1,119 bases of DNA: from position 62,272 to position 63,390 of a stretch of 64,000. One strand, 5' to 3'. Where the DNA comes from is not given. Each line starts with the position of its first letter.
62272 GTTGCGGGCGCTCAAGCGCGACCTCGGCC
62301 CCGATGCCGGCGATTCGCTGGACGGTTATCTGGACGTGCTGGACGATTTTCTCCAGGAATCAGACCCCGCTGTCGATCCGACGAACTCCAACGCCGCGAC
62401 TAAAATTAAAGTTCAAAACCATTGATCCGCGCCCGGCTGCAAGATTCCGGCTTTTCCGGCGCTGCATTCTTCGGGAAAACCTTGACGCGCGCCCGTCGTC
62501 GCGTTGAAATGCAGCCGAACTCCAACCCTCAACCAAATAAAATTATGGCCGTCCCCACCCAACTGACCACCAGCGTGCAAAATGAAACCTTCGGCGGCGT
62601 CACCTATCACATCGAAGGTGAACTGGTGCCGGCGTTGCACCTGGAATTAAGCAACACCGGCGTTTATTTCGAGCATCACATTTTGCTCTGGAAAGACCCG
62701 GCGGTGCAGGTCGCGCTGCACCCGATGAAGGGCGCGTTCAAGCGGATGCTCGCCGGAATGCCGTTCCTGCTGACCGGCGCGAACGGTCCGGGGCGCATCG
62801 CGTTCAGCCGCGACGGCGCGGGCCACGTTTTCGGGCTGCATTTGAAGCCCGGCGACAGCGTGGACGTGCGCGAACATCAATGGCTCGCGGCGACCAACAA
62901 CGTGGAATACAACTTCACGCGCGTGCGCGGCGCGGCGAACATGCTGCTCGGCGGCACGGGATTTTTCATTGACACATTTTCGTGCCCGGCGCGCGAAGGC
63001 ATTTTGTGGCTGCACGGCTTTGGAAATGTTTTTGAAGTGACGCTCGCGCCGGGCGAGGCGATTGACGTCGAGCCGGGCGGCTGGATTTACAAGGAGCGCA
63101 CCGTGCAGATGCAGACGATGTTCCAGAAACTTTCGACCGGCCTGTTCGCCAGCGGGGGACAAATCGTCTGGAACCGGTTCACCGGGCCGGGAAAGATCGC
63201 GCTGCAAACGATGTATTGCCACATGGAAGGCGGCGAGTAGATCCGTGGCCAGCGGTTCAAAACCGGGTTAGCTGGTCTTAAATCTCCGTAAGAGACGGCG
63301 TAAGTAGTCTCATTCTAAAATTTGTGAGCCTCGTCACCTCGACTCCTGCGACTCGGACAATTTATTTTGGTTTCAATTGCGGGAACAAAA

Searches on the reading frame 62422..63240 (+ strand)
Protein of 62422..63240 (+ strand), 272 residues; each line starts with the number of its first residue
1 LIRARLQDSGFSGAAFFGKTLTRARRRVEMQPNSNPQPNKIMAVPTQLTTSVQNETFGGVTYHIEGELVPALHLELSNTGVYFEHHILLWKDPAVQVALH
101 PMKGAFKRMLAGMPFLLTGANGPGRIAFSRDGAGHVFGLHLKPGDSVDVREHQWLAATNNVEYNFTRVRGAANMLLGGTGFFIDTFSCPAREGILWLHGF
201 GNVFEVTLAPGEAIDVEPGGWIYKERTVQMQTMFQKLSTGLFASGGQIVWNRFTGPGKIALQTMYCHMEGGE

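Call 39: search_protein_families(library=pfam, proteins=[window:62422-63240:+], max_evalue=0.00001)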
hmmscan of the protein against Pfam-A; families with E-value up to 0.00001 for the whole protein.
window:62422-63240:+ (272 aa): 1 family
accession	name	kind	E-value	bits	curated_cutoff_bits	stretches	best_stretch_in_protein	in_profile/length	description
PF01987.23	AIM24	-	1.6e-31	110.1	25.7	1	62-264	1-205/205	Mitochondrial biogenesis AIM24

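Call 56: find_encoding_contigs(protein=window:62422-63240:+, flank=10000, max_places=6)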
Protein window:62422-63240:+ (272 aa): no gene with exactly this product is on record in the collection.
